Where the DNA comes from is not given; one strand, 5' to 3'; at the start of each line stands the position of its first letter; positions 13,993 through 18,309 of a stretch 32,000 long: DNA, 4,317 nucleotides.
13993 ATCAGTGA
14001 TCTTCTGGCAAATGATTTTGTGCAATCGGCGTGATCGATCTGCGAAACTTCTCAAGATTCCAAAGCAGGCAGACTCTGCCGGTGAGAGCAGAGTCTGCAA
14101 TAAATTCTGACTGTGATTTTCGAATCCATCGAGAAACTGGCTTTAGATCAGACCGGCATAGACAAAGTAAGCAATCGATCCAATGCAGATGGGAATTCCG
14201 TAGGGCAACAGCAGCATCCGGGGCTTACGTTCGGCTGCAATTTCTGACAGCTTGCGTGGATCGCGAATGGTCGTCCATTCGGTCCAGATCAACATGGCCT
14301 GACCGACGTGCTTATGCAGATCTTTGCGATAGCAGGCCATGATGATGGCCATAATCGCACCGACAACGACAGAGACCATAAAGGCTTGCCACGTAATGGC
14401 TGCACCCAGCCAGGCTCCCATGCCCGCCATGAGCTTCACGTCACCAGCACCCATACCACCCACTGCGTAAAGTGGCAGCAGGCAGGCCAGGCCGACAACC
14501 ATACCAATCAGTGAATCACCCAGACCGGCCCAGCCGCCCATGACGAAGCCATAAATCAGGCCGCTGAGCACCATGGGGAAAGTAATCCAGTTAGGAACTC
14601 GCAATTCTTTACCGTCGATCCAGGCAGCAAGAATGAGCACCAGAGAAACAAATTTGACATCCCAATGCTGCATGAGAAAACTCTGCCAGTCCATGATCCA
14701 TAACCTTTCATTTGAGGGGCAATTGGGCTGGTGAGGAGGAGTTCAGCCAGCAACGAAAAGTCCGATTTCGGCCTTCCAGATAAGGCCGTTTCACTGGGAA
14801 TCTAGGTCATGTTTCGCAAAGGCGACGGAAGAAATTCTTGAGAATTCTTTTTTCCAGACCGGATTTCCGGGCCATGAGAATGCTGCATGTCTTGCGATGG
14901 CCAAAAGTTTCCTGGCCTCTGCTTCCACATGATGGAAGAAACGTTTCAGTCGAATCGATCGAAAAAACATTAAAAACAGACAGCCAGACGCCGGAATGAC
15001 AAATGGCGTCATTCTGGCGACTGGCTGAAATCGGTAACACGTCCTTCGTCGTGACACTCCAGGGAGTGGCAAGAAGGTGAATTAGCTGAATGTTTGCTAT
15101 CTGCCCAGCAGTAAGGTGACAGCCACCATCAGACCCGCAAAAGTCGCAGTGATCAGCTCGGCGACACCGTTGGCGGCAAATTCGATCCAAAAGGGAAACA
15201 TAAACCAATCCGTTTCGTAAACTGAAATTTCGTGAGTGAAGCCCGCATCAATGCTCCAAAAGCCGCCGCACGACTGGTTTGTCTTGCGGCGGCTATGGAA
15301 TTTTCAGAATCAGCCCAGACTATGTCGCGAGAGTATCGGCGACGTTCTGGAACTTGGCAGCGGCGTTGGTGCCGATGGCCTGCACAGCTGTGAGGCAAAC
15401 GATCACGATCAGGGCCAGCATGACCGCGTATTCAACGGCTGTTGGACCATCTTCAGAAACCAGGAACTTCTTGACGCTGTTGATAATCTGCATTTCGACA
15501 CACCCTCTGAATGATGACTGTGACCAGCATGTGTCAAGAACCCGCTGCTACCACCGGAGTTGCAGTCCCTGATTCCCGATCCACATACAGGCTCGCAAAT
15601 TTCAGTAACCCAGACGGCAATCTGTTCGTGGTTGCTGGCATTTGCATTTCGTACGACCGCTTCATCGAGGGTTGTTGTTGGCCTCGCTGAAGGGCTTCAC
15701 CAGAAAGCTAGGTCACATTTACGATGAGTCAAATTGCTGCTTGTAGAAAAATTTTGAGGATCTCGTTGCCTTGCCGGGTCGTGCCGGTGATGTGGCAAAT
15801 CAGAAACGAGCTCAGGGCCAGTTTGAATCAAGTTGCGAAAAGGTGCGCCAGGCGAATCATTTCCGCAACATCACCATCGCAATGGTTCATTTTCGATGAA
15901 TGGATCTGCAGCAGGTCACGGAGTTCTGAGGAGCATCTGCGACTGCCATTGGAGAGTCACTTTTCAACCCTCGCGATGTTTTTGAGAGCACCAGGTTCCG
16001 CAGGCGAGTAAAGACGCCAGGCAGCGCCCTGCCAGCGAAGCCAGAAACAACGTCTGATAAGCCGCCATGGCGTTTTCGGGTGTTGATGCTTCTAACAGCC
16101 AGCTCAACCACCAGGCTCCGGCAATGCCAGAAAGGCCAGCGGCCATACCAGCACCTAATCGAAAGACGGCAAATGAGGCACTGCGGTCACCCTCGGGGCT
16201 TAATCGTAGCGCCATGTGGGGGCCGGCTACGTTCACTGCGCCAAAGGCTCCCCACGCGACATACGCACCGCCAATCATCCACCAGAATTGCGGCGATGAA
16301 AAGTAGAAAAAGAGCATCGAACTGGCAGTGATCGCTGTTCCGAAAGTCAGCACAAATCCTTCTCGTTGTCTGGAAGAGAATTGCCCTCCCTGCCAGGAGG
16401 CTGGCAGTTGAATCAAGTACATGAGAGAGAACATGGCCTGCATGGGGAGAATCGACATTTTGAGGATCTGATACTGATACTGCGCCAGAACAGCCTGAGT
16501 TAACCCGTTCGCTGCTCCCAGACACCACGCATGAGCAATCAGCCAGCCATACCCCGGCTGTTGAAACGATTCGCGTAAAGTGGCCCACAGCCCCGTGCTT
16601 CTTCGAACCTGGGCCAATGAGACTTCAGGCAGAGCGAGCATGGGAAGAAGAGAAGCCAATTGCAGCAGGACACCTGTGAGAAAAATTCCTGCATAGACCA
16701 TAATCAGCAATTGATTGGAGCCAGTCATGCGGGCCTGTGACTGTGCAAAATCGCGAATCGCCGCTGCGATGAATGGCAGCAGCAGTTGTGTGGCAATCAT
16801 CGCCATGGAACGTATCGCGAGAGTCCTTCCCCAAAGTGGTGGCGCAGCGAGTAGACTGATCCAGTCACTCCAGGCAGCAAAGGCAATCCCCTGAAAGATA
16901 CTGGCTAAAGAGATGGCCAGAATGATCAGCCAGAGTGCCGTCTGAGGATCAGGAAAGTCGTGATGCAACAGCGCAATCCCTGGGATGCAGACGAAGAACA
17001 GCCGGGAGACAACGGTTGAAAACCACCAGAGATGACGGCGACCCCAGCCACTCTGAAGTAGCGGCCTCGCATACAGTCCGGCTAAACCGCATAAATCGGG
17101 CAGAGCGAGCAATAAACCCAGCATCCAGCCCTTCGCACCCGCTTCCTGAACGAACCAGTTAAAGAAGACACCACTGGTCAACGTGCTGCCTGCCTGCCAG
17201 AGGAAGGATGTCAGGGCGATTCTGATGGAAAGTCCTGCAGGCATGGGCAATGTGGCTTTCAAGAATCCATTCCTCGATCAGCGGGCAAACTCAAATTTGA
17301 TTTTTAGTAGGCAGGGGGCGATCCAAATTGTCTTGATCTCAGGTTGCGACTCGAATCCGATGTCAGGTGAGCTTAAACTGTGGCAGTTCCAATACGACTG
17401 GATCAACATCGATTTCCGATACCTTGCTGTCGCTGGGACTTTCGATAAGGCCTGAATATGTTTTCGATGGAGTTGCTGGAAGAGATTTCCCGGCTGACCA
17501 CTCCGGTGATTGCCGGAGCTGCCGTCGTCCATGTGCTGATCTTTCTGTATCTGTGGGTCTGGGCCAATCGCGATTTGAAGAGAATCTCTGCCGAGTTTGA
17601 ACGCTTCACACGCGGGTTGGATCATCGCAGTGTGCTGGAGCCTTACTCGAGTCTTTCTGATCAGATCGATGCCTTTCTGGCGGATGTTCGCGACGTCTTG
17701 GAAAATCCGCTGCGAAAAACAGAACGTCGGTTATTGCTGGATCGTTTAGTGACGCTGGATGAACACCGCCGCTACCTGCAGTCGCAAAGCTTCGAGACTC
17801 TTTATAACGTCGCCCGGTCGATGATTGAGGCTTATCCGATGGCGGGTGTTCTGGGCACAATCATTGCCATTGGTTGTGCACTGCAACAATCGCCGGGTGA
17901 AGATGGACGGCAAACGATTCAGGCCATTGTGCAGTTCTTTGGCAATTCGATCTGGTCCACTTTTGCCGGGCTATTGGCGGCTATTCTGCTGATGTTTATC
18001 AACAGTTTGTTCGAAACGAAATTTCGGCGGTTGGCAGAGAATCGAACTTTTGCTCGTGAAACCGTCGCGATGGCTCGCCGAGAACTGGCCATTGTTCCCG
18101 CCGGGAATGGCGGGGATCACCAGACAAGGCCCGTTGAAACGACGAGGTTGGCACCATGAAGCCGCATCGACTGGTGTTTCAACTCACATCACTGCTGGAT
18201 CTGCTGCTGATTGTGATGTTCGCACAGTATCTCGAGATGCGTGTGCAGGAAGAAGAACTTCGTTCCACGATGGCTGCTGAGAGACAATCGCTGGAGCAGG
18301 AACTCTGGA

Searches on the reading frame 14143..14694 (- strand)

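Call 57: search_protein_families(library=pfam, proteins=[window:14143-14694:-], max_evalue=0.00001)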
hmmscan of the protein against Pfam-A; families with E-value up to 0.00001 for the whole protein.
window:14143-14694:- (183 aa): 1 family
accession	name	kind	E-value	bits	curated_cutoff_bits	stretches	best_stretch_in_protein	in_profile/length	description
PF01478.23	Peptidase_A24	-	7.3e-21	75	26.5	1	16-117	3-104/104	Type IV leader peptidase family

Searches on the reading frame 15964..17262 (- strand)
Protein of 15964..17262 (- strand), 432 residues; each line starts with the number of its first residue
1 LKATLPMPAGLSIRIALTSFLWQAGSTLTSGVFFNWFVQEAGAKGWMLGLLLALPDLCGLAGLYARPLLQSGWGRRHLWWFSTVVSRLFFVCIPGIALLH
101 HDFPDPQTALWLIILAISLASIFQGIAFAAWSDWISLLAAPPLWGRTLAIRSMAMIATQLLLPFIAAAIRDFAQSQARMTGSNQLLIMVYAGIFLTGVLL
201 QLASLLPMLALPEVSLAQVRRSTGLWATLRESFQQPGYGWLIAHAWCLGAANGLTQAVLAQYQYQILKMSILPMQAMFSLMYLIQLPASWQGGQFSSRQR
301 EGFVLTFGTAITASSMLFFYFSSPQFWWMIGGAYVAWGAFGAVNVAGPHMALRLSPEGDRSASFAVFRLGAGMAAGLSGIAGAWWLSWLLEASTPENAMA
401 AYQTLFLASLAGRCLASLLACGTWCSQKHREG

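Call 57: search_protein_families(library=pfam, proteins=[window:15964-17262:-], max_evalue=0.00001)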
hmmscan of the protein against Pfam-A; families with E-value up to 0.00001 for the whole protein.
window:15964-17262:- (432 aa): 1 family
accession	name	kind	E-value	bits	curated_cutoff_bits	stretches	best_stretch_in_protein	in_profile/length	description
PF07690.21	MFS_1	-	1.1e-08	34.9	33.4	1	16-324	2-293/347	Major Facilitator Superfamily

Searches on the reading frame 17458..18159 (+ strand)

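Call 57: search_protein_families(library=pfam, proteins=[window:17458-18159:+], max_evalue=0.00001)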
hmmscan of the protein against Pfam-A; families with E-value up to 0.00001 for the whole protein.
window:17458-18159:+ (233 aa): 1 family
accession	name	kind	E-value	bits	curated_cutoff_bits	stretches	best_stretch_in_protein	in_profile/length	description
PF01618.21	MotA_ExbB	-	9.5e-09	35.5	22.9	1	109-195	39-124/127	MotA/TolQ/ExbB proton channel family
